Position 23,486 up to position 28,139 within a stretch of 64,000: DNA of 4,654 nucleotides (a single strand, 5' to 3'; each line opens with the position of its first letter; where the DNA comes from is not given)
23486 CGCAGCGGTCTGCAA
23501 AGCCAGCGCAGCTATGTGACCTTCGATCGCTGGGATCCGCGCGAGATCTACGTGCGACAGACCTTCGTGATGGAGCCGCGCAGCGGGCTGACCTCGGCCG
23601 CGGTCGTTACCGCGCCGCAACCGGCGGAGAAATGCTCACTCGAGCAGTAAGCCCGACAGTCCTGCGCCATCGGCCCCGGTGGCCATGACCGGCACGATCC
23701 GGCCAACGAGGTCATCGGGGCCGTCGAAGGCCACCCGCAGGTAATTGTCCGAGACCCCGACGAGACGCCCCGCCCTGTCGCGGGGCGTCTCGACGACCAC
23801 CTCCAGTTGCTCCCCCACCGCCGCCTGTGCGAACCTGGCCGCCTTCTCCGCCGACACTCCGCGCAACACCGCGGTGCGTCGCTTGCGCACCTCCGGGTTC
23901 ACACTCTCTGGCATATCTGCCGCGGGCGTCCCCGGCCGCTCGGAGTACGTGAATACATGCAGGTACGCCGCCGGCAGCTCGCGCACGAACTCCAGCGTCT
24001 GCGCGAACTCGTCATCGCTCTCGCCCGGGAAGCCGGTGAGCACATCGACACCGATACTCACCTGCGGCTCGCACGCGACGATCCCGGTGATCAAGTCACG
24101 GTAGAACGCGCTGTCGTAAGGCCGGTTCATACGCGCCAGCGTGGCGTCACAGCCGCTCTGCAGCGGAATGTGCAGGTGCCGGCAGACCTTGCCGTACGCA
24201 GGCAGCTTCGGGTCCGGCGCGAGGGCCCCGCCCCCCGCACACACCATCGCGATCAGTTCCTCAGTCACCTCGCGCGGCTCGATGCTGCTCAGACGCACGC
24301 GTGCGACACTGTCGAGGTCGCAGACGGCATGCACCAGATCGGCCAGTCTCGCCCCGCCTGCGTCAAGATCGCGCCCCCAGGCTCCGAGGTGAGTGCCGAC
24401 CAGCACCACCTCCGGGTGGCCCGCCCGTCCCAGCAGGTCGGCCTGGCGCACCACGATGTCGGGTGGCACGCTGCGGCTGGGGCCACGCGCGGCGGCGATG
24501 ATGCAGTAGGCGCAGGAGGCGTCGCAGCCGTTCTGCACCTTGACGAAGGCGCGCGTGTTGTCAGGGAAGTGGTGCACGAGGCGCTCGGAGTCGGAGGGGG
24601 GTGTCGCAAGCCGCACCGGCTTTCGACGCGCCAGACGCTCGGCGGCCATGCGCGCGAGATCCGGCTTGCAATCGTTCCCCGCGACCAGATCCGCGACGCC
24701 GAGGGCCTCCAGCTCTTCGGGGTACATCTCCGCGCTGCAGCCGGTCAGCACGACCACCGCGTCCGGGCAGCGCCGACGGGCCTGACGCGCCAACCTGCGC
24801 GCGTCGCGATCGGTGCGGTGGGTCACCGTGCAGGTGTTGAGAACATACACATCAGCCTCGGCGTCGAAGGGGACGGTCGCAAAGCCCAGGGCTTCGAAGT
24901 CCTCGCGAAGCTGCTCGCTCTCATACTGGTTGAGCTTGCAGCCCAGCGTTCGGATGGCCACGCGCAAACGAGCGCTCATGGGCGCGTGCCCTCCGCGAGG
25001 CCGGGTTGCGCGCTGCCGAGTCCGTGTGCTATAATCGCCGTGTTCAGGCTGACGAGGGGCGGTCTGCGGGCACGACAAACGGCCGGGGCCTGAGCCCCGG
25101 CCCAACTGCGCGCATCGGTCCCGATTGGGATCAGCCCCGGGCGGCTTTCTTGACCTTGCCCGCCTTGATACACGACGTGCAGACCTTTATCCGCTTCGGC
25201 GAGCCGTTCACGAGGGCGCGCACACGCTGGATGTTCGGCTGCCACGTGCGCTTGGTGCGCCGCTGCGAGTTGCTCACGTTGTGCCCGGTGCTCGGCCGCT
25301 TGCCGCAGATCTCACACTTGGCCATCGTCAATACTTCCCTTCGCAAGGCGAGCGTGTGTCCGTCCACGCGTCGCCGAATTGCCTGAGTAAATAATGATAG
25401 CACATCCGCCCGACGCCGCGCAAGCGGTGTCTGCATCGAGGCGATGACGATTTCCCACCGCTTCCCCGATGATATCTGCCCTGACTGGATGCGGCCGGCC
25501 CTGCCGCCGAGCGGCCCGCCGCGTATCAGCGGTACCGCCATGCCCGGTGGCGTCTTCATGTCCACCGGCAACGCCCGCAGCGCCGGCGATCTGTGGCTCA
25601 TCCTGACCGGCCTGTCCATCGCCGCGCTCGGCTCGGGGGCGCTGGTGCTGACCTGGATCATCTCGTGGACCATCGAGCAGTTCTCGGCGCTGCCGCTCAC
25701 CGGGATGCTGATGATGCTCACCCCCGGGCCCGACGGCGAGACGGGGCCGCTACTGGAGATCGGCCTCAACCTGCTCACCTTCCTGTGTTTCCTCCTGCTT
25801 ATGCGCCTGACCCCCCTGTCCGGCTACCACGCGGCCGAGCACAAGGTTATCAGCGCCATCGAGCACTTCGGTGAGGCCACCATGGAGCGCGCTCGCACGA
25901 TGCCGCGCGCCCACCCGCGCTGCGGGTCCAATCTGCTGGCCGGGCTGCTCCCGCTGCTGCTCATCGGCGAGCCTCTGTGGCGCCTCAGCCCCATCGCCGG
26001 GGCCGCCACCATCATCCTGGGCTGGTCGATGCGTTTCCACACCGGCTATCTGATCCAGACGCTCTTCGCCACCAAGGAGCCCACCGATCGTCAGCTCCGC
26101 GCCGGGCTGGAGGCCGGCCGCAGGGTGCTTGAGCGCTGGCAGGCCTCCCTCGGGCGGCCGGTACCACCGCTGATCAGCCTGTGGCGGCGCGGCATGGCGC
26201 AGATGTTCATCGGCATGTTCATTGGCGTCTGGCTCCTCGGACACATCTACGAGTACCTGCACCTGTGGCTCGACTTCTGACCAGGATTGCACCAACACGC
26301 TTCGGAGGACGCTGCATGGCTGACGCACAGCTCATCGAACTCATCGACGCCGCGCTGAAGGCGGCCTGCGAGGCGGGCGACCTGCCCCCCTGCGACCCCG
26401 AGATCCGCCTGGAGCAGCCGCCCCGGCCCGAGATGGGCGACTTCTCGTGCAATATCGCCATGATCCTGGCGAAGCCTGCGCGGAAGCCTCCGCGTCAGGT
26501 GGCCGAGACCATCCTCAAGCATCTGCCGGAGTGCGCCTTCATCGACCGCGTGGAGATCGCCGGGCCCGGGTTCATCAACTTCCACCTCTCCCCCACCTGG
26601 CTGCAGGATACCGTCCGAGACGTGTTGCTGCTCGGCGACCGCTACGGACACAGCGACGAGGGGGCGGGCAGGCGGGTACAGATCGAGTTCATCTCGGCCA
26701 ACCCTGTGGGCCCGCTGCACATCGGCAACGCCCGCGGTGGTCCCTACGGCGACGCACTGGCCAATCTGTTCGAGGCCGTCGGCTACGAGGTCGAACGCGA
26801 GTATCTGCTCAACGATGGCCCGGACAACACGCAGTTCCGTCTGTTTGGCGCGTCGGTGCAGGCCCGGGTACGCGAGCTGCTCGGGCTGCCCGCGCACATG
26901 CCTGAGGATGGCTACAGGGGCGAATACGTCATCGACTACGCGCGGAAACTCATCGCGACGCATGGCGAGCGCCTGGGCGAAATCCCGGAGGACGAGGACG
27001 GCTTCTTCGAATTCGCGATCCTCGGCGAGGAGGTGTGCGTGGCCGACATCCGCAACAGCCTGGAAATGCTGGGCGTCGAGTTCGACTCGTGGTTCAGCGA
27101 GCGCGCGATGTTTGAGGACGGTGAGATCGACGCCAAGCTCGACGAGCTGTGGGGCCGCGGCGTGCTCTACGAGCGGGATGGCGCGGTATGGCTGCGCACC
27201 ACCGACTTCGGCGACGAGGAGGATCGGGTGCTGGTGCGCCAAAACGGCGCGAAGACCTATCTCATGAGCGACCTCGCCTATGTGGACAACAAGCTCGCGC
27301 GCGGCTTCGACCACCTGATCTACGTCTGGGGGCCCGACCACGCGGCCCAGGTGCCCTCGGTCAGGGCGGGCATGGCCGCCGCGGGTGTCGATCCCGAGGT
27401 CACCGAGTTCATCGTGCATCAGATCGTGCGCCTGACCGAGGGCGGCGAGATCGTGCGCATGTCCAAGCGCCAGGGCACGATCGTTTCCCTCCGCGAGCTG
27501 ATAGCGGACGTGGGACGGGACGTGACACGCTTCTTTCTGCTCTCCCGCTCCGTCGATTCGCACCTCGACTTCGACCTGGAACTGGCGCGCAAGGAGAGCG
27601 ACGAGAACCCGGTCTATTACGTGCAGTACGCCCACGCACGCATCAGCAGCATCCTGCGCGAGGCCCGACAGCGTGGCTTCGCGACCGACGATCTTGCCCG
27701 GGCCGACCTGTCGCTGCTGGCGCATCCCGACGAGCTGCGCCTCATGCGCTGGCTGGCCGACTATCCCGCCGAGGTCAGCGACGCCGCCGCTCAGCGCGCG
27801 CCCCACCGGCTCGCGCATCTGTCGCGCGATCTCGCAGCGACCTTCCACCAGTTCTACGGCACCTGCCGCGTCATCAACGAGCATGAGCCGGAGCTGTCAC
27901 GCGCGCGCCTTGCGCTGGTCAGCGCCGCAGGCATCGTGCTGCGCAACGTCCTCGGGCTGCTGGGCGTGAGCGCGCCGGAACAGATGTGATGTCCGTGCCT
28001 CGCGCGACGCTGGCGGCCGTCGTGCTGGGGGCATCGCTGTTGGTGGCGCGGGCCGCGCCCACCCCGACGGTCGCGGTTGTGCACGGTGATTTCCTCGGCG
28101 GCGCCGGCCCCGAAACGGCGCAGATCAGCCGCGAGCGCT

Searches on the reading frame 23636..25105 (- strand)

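Call 53: search_protein_families(library=pfam, proteins=[window:23636-25105:-], max_evalue=0.000001)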
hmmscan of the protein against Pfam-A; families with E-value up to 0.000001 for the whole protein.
window:23636-25105:- (489 aa): 2 families
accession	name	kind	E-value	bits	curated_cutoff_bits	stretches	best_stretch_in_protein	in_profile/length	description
PF00919.26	UPF0004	-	9.4e-23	80.5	27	1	48-143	1-98/98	Uncharacterized protein family UPF0004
PF04055.27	Radical_SAM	-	5.8e-15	56.3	29.5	1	189-374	2-166/166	Radical SAM superfamily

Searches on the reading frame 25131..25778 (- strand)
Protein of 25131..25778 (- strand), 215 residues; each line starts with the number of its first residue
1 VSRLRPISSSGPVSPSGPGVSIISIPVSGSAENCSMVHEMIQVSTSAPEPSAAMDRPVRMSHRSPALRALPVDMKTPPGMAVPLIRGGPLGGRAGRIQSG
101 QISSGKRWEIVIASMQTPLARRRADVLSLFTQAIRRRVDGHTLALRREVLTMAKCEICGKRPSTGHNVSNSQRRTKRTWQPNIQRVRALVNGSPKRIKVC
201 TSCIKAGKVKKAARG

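Call 53: search_protein_families(library=pfam, proteins=[window:25131-25778:-], max_evalue=0.000001)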
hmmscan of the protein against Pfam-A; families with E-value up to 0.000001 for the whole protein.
window:25131-25778:- (215 aa): 1 family
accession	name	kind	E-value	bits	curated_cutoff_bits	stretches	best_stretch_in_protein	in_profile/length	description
PF00830.24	Ribosomal_L28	-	2.9e-21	75.6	27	1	154-208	2-58/60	Ribosomal L28 family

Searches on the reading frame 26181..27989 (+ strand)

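Call 53: search_protein_families(library=pfam, proteins=[window:26181-27989:+], max_evalue=0.000001)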
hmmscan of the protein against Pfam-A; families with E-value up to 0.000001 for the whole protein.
window:26181-27989:+ (602 aa): 3 families
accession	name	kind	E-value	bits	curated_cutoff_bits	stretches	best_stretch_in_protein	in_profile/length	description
PF05746.21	DALR_1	-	5.2e-32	110.8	22.3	1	481-602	1-117/117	DALR anticodon binding domain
PF03485.21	Arg_tRNA_synt_N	-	5.3e-27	94.7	21.5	1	50-136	2-85/85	Arginyl tRNA synthetase N terminal domain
PF00750.26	tRNA-synt_1d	-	4.1e-16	59.3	23.3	1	146-442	3-296/349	tRNA synthetases class I (R), catalytic domain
